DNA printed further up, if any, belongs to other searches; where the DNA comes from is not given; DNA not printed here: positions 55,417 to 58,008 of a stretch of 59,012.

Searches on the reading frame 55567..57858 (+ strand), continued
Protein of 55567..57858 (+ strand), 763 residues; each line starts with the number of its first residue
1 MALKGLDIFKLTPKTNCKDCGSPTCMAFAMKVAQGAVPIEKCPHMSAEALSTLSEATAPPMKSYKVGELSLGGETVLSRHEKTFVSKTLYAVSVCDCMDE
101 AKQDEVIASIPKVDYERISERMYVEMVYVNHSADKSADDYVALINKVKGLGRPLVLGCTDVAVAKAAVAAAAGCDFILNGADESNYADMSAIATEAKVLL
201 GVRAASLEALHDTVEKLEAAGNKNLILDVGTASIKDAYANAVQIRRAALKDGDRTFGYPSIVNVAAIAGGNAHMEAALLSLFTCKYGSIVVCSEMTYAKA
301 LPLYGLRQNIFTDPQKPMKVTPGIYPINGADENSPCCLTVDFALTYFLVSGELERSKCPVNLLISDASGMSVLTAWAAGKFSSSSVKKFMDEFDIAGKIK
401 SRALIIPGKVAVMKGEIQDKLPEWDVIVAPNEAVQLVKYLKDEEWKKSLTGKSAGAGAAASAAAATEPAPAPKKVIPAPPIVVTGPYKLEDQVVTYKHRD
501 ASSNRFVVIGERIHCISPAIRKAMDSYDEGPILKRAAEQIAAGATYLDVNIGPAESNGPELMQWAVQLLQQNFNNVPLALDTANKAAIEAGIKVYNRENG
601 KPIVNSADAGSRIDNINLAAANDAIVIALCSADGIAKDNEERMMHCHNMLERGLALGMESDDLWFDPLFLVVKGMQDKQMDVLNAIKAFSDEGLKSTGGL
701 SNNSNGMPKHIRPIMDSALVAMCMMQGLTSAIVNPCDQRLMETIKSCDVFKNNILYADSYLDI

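Call 19: search_protein_families(library=pfam, proteins=[L076:3947-5839:+, L076:5856-6632:+, L076:6654-8780:+, L076:12413-14347:+, L076:14287-15024:+, L076:15147-16832:+, L076:16864-17493:+, L076:17529-18380:+], max_evalue=0.00001)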
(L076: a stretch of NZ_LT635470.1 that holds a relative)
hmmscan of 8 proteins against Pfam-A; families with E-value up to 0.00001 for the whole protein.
L076:3947-5839:+ (630 aa): 1 family
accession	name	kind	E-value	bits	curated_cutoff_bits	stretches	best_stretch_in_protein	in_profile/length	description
PF03063.25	Prismane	-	7.4e-170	566.4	27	1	49-610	1-512/513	Prismane/CO dehydrogenase family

L076:5856-6632:+ (258 aa): 5 families
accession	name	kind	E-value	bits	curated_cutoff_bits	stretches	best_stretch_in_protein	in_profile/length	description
PF01656.29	CbiA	-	1.3e-19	70.8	25.4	1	7-236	3-124/125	CobQ/CobB/MinD/ParA nucleotide binding domain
PF13614.12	AAA_31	-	9e-14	52.2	27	1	9-177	8-158/177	AAA domain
PF02374.21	ArsA_ATPase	-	7.9e-09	35.6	24.3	1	6-48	4-46/305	Anion-transporting ATPase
PF10609.15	ParA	-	1.6e-06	28.2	27.1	0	7-40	7-41/246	NUBPL iron-transfer P-loop NTPase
PF00142.24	Fer4_NifH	-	3.2e-06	27.3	25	1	4-70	1-66/271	4Fe-4S iron sulfur cluster binding proteins, NifH/frxC family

L076:6654-8780:+ (708 aa): 3 families
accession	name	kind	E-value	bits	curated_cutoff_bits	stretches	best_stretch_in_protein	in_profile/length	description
PF19436.4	ACS_CODH_B_C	-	4.4e-126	419.8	25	1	464-708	1-245/245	ACS/CODH beta subunit C-terminal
PF03598.20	CdhC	-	2e-64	216.6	24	1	298-451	1-154/155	CO dehydrogenase/acetyl-CoA synthase complex beta subunit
PF18537.6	CODH_A_N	-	2.7e-31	107.8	32.2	1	19-101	1-83/83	Carbon monoxide dehydrogenase subunit alpha N-terminal domain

L076:12413-14347:+ (644 aa): 4 families
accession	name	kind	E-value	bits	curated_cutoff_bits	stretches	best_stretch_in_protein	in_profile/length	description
PF14574.11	RACo_C_ter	-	1.9e-100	335.7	27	1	380-639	1-259/261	C-terminal domain of RACo the ASKHA domain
PF17651.6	Raco_middle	-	5.7e-52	176.1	26.8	1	217-375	2-160/163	RACo middle region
PF17650.6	RACo_linker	-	2.9e-15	56.3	26.2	1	124-210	3-83/86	RACo linker region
PF00111.32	Fer2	-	1.4e-11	44.6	21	1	11-82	5-76/77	2Fe-2S iron-sulfur cluster binding domain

L076:14287-15024:+ (245 aa): 1 family
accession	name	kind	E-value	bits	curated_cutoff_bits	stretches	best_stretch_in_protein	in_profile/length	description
PF12654.12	DUF3786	-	5.4e-57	192.6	27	1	55-236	1-176/176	Domain of unknown function (DUF3786)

L076:15147-16832:+ (561 aa): 1 family
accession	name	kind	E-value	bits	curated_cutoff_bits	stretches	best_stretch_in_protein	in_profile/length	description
PF01268.25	FTHFS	-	2.3e-274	911.2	27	1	4-561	1-556/556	Formate--tetrahydrofolate ligase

L076:16864-17493:+ (209 aa): 1 family
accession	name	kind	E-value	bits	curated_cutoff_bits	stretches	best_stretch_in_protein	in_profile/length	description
PF04961.17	FTCD_C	-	3.4e-71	239.2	24.5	1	8-187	2-181/182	Formiminotransferase-cyclodeaminase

L076:17529-18380:+ (283 aa): 2 families
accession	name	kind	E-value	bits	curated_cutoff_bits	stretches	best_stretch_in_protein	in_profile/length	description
PF02882.25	THF_DHG_CYH_C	-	9.3e-58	194.5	27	1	132-281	10-159/160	Tetrahydrofolate dehydrogenase/cyclohydrolase, NAD(P)-binding domain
PF00763.28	THF_DHG_CYH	-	5.2e-35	120.6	32.8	1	6-119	2-115/115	Tetrahydrofolate dehydrogenase/cyclohydrolase, catalytic domain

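Call 26: search_protein_representatives(protein=window:55567-57858:+)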
Query: 763 residues. Proteins with E-value up to 0.001 (for the whole library): 3977; up to 1e-10: 1851; up to 1e-30: 340. The best 150 are listed.
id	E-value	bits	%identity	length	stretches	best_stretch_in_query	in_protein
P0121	0.0e+00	1141.0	71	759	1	1-762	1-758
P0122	7.7e-187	639.3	75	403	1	359-763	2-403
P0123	2.0e-181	621.3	66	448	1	1-442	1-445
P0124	9.6e-169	579.5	75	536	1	318-690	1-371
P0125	1.1e-153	529.7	73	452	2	272-438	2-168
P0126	5.2e-144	497.7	83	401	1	488-762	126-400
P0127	8.5e-139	480.5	67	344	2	267-442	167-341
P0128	1.1e-131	457.0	62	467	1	100-444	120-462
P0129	6.7e-126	437.8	87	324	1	533-762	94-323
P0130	4.4e-125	435.1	85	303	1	533-763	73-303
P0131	2.9e-124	432.4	85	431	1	531-762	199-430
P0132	1.4e-121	423.5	71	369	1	189-477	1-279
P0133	7.2e-111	388.1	62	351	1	1-334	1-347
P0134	2.4e-108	379.8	34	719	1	2-715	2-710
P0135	4.2e-107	375.7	62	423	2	26-255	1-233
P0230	2.8e-61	224.2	32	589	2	3-442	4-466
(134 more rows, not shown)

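Call 27: find_encoding_contigs(protein=P0002, flank=10000, max_places=4)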
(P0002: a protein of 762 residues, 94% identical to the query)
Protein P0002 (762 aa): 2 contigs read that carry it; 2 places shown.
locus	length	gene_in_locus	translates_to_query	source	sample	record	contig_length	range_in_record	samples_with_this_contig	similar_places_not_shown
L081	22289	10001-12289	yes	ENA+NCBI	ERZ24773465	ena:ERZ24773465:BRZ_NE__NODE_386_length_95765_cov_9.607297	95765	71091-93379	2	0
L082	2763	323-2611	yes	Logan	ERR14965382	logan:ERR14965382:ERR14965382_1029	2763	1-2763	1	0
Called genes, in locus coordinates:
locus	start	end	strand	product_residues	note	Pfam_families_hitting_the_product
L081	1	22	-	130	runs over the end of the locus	PF10825:DUF2752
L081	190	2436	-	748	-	PF00395:SLH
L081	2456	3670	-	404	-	PF12704:MacB_PCD, PF02687:FtsX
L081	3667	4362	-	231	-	PF02463:SMC_N, PF00005:ABC_tran, PF13304:AAA_21 (faint)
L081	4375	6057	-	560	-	PF00364:Biotin_lipoyl (faint), PF25917:BSH_RND (faint), PF25919:BSH_CusB (faint), PF25935:BSH_LcnD (faint), PF25973:BSH_CzcB (weak), PF25984:BSH_YknX (weak), PF26002:Beta-barrel_AprE (faint)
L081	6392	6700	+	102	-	PF26551:DUF8180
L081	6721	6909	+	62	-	PF10133:CooT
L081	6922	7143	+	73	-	-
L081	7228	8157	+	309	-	PF02219:MTHFR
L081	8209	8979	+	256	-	PF01656:CbiA, PF02374:ArsA_ATPase (weak), PF10609:ParA (faint), PF13614:AAA_31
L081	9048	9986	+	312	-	PF03599:CdhD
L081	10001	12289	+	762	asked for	PF04060:FeS, PF03599:CdhD, PF00809:Pterin_bind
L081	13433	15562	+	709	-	PF18537:CODH_A_N, PF03598:CdhC, PF19436:ACS_CODH_B_C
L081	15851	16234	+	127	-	-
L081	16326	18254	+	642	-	PF00111:Fer2, PF17650:RACo_linker, PF17651:Raco_middle, PF14574:RACo_C_ter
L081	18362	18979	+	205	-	PF12654:DUF3786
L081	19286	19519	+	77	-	PF07155:ECF-ribofla_trS, PF12822:ECF_trnsprt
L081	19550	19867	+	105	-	-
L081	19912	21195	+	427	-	PF08245:Mur_ligase_M, PF02875:Mur_ligase_C, PF27239:FOL3_C (weak)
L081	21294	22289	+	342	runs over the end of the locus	PF00254:FKBP_C, PF05698:Trigger_C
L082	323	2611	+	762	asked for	PF04060:FeS, PF03599:CdhD, PF00809:Pterin_bind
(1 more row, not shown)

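Call 28: search_protein_families(library=pfam, proteins=[P0134, P0230, P0121], max_evalue=0.00001)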
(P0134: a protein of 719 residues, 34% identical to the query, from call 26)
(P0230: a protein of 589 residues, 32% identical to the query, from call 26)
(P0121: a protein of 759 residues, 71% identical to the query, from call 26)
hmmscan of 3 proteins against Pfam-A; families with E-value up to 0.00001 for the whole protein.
P0134 (719 aa): 3 families
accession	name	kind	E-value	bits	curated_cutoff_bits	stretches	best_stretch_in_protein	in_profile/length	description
PF03599.22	CdhD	-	1.5e-90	304.2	24.8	1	63-442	1-386/387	CO dehydrogenase/acetyl-CoA synthase delta subunit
PF00809.28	Pterin_bind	-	5.8e-19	69.1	25.5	1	514-704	14-213/244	Pterin binding enzyme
PF04060.18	FeS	-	2.4e-16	59.6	23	1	12-44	1-33/33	Putative Fe-S cluster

P0230 (589 aa): 2 families
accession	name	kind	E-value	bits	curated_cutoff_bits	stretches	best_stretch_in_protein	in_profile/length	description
PF03599.22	CdhD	-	1.3e-147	492.1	24.8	2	70-463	2-386/387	CO dehydrogenase/acetyl-CoA synthase delta subunit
PF04060.18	FeS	-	4.8e-13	49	23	1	13-45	1-33/33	Putative Fe-S cluster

P0121 (759 aa): 3 families
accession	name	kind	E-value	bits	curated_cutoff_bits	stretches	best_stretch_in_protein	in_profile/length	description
PF03599.22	CdhD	-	2e-76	257.7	24.8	1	70-438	12-386/387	CO dehydrogenase/acetyl-CoA synthase delta subunit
PF00809.28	Pterin_bind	-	2.3e-22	80.2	25.5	1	520-730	16-244/244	Pterin binding enzyme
PF04060.18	FeS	-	3.2e-11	43.2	23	1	13-44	2-33/33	Putative Fe-S cluster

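Call 32: find_encoding_contigs(protein=P0033, flank=10000, max_places=3)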
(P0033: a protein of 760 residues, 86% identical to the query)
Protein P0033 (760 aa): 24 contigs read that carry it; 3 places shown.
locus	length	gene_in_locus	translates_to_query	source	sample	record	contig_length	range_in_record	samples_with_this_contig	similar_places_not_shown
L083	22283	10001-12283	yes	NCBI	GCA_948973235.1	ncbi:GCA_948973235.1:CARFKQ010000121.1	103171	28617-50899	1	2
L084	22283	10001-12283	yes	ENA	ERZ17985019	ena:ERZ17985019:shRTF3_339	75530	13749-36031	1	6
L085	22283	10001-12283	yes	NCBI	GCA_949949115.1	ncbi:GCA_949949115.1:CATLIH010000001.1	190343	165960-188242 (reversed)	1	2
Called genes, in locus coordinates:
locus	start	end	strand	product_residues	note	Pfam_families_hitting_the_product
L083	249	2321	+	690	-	PF00009:GTP_EFTU, PF22042:EF-G_D2, PF03144:GTP_EFTU_D2, PF14492:EFG_III, PF03764:EFG_IV, PF00679:EFG_C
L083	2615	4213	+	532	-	PF23988:DUF7309, PF22007:DUF6930, PF07929:PRiA4_ORF3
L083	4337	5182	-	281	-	PF12784:PDDEXK_2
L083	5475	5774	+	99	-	PF26551:DUF8180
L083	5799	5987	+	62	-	PF10133:CooT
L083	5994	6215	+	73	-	-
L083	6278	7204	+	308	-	PF02219:MTHFR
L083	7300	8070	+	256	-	PF01656:CbiA, PF02374:ArsA_ATPase (weak), PF10609:ParA (faint), PF13614:AAA_31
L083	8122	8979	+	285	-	-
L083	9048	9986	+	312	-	PF03599:CdhD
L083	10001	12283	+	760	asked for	PF04060:FeS, PF03599:CdhD, PF00809:Pterin_bind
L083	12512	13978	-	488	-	PF02610:AraA_N, PF24856:AraA_central, PF11762:Arabinose_Iso_C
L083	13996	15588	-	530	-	PF00370:FGGY_N, PF02782:FGGY_C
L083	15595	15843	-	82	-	-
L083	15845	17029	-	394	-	PF02653:BPD_transp_2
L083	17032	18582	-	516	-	PF02463:SMC_N (faint), PF00005:ABC_tran, PF13304:AAA_21 (faint), PF00005:ABC_tran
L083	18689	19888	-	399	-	PF00532:Peripla_BP_1 (weak), PF13407:Peripla_BP_4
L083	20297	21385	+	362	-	PF00392:GntR, PF00532:Peripla_BP_1, PF13377:Peripla_BP_3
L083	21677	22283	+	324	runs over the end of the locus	PF01207:Dus, PF01180:DHO_dh (faint)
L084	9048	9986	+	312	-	PF03599:CdhD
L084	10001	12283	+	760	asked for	PF04060:FeS, PF03599:CdhD, PF00809:Pterin_bind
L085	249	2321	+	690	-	PF00009:GTP_EFTU, PF22042:EF-G_D2, PF03144:GTP_EFTU_D2, PF14492:EFG_III, PF03764:EFG_IV, PF00679:EFG_C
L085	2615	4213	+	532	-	PF23988:DUF7309, PF22007:DUF6930, PF07929:PRiA4_ORF3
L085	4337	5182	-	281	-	PF12784:PDDEXK_2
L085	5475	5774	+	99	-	PF26551:DUF8180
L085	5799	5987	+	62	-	PF10133:CooT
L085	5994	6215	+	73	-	-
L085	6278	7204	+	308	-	PF02219:MTHFR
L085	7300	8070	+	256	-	PF01656:CbiA, PF02374:ArsA_ATPase (weak), PF10609:ParA (faint), PF13614:AAA_31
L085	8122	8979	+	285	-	-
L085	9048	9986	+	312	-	PF03599:CdhD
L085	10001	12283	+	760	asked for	PF04060:FeS, PF03599:CdhD, PF00809:Pterin_bind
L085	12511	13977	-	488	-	PF02610:AraA_N, PF24856:AraA_central, PF11762:Arabinose_Iso_C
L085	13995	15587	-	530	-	PF00370:FGGY_N, PF02782:FGGY_C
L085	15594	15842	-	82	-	-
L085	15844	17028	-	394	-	PF02653:BPD_transp_2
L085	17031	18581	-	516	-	PF02463:SMC_N (faint), PF00005:ABC_tran, PF13304:AAA_21 (faint), PF00005:ABC_tran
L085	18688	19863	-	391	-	PF00532:Peripla_BP_1 (weak), PF13407:Peripla_BP_4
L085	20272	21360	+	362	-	PF00392:GntR, PF00532:Peripla_BP_1, PF13377:Peripla_BP_3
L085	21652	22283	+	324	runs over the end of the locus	PF01207:Dus, PF01180:DHO_dh (faint)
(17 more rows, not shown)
